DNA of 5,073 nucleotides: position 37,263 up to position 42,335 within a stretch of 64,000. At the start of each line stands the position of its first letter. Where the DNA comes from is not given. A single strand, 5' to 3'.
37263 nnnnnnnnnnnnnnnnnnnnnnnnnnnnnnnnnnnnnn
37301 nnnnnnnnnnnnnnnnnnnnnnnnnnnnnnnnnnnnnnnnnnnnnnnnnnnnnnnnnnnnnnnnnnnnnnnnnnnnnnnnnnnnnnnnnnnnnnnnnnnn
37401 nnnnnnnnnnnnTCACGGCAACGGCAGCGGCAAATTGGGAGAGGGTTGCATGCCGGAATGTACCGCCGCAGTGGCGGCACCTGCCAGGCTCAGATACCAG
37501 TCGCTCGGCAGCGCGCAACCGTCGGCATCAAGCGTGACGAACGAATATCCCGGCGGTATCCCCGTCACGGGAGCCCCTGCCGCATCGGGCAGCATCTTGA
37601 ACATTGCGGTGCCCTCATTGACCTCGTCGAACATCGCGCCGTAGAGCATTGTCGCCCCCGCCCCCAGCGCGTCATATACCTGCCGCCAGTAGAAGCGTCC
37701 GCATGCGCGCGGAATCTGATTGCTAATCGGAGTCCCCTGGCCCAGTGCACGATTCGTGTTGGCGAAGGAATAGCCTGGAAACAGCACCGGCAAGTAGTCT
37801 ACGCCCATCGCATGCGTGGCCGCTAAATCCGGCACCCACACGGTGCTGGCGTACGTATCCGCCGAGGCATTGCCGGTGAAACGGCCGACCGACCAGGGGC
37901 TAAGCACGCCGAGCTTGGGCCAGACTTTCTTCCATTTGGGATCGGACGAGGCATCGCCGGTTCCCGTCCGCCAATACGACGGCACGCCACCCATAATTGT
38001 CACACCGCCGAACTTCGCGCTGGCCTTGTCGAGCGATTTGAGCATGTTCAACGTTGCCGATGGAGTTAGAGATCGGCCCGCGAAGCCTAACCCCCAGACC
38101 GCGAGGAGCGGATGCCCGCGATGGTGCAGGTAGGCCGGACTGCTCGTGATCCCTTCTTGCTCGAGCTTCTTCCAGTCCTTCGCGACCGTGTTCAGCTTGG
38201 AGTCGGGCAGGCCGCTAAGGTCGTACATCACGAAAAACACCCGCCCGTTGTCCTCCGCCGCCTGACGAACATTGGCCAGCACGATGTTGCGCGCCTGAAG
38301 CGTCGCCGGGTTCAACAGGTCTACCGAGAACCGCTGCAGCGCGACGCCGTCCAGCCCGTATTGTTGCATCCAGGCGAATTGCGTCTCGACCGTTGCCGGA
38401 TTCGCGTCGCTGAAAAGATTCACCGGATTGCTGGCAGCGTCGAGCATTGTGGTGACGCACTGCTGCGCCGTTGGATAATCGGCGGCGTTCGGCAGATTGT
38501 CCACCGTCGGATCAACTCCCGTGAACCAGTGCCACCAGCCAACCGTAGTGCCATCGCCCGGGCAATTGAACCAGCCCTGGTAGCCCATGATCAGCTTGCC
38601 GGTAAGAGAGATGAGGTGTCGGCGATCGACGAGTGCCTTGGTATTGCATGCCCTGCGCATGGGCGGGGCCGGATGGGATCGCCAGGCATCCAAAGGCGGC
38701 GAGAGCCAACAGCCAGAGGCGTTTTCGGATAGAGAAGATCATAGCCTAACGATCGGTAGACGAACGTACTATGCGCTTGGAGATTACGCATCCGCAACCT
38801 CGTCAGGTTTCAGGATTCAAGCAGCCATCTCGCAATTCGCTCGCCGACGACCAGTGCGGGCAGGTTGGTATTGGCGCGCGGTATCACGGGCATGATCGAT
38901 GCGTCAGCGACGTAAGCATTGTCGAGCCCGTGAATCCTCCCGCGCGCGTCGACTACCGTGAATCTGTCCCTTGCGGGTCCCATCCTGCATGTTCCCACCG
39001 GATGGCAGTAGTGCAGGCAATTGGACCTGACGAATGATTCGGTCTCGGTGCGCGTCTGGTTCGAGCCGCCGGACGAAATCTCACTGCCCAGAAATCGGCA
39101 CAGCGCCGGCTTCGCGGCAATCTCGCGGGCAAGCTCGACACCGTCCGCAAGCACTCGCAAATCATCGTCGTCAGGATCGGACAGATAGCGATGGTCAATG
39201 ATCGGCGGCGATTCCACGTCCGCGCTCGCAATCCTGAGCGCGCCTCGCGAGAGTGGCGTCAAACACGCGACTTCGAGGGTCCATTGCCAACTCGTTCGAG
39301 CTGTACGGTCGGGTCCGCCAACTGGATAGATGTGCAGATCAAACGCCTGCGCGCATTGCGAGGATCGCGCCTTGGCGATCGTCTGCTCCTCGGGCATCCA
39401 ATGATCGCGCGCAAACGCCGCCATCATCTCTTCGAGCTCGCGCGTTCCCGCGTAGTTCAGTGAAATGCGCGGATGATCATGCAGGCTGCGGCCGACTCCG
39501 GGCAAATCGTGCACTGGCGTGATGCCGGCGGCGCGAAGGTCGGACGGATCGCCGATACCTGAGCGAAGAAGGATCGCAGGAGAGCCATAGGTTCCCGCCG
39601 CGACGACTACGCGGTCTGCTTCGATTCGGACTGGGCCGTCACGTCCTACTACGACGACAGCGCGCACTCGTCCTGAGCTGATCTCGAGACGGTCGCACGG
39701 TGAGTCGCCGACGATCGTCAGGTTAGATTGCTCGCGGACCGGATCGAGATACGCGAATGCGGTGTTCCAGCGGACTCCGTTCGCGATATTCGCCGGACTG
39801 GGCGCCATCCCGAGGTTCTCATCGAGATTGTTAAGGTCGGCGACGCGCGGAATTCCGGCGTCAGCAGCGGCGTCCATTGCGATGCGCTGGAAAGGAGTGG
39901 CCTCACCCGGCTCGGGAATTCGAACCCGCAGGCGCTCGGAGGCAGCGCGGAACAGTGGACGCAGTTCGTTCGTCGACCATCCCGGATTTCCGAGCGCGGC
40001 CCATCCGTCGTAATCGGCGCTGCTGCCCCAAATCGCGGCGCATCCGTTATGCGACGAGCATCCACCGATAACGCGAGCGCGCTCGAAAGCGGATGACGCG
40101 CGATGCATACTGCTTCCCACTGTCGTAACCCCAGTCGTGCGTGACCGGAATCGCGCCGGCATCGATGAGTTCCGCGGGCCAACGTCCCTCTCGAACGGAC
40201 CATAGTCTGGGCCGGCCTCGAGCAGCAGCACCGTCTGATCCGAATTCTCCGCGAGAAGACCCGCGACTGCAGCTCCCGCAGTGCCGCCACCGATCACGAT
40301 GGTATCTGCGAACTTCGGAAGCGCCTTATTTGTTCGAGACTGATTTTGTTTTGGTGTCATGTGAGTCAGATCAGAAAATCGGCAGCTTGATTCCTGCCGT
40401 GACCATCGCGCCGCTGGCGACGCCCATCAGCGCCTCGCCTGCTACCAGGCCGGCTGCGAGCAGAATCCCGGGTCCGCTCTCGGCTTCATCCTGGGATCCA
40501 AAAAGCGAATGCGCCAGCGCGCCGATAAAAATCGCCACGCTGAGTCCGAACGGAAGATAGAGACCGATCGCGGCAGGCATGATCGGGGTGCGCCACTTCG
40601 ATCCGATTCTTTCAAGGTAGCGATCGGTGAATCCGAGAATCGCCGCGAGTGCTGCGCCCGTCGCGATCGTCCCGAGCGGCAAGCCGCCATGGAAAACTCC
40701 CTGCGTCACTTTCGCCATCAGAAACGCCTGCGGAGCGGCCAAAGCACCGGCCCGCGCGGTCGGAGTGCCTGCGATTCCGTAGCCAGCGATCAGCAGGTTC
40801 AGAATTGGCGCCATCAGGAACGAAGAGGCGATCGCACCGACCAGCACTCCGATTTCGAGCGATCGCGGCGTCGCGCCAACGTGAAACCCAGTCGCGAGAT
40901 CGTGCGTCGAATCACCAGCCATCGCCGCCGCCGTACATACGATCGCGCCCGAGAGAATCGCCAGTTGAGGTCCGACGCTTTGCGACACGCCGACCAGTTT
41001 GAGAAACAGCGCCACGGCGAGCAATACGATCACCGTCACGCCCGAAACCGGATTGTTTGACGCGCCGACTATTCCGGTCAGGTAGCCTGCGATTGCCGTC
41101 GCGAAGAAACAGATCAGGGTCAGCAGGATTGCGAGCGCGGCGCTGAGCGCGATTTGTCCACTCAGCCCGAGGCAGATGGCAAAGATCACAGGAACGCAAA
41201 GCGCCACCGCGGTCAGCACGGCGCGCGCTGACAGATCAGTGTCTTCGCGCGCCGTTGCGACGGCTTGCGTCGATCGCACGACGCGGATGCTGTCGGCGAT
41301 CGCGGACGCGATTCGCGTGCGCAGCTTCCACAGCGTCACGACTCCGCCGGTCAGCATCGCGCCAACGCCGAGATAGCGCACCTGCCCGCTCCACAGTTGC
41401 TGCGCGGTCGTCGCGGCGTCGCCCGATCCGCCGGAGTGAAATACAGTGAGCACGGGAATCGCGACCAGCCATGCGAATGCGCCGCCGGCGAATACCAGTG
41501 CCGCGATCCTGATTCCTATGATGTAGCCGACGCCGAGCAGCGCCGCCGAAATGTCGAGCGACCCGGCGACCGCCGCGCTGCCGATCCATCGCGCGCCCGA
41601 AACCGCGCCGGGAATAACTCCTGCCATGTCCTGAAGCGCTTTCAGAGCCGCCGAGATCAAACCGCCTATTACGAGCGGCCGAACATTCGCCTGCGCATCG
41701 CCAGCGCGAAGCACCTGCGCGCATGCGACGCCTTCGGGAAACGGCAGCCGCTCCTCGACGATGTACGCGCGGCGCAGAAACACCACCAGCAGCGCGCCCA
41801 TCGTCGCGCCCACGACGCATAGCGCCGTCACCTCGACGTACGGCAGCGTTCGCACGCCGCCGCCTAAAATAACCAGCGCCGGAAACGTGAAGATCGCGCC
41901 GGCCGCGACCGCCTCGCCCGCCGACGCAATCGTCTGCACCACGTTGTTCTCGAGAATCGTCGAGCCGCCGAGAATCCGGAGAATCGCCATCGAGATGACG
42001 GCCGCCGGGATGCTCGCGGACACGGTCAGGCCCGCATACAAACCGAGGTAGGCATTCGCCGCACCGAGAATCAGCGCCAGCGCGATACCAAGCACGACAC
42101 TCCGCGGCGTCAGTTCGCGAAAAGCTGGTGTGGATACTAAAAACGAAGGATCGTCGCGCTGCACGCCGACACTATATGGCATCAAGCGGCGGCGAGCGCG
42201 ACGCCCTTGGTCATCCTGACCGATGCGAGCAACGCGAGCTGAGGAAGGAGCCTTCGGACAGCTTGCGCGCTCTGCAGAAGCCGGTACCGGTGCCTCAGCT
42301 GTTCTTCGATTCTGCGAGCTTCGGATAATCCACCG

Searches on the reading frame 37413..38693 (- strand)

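Call 66: search_protein_families(library=pfam, proteins=[window:37413-38693:-], max_evalue=0.001)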
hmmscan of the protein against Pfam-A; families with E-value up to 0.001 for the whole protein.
window:37413-38693:- (426 aa): 1 family
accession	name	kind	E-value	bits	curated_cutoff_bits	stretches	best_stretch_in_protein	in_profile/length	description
PF16317.11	Glyco_hydro_99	-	0.00058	19.5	33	0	34-199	6-160/341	Glycosyl hydrolase family 99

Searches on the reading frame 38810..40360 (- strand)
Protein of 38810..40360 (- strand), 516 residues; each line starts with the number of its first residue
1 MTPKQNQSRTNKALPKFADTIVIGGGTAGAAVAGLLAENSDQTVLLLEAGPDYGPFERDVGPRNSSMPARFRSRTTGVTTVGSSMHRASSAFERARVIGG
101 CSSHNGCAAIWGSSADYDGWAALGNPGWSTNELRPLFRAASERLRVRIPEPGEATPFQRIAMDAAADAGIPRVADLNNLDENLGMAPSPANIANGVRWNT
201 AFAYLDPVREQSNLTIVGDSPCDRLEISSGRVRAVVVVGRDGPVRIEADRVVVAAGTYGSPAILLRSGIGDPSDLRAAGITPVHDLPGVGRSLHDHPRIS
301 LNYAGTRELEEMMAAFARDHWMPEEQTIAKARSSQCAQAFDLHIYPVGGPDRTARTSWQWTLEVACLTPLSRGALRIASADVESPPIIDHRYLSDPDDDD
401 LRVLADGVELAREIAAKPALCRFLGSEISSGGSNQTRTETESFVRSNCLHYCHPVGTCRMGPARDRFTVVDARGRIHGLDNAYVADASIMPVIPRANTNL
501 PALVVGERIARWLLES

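Call 66: search_protein_families(library=pfam, proteins=[window:38810-40360:-], max_evalue=0.001)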
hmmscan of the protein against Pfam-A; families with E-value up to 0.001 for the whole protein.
window:38810-40360:- (516 aa): 6 families
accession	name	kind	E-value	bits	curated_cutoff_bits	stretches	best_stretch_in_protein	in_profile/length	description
PF05199.19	GMC_oxred_C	-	3.1e-34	119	24.6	1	369-506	1-139/139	GMC oxidoreductase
PF00732.25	GMC_oxred_N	-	3.2e-32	112.6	23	1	19-297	2-217/218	GMC oxidoreductase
PF00890.30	FAD_binding_2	-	5.8e-06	26.2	20.4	0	196-260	136-206/414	FAD binding domain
PF01266.30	DAO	-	7.7e-06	26.1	27.9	0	19-54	1-35/353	FAD dependent oxidoreductase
PF13450.12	NAD_binding_8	-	0.00037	21.2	21.9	0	22-54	1-32/68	NAD(P)-binding Rossmann-like domain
PF01134.28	GIDA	-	0.00045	19.8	22.1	0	19-47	1-29/391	Glucose inhibited division protein A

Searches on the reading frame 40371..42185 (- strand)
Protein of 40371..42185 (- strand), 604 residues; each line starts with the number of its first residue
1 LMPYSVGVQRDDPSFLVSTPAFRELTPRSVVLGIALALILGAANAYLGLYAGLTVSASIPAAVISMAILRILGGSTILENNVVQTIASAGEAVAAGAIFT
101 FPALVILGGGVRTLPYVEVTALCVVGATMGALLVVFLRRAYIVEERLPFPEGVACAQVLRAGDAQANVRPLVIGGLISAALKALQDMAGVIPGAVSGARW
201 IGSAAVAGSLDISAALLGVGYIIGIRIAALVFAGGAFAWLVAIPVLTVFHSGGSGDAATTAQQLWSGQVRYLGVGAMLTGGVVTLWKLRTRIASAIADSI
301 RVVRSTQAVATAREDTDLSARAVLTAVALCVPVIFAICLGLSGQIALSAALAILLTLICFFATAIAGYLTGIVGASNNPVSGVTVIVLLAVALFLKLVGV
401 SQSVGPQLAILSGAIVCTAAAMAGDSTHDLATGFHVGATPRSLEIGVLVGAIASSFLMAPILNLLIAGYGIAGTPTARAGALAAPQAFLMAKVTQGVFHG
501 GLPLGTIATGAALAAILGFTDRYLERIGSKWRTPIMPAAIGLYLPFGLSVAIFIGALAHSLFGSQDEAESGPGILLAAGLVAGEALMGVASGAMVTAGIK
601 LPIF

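Call 66: search_protein_families(library=pfam, proteins=[window:40371-42185:-], max_evalue=0.001)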
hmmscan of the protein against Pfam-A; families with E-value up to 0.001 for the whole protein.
window:40371-42185:- (604 aa): 1 family
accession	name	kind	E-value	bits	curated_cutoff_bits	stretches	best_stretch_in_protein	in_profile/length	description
PF03169.20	OPT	-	9.2e-85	286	25.8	1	24-594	1-622/623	OPT oligopeptide transporter protein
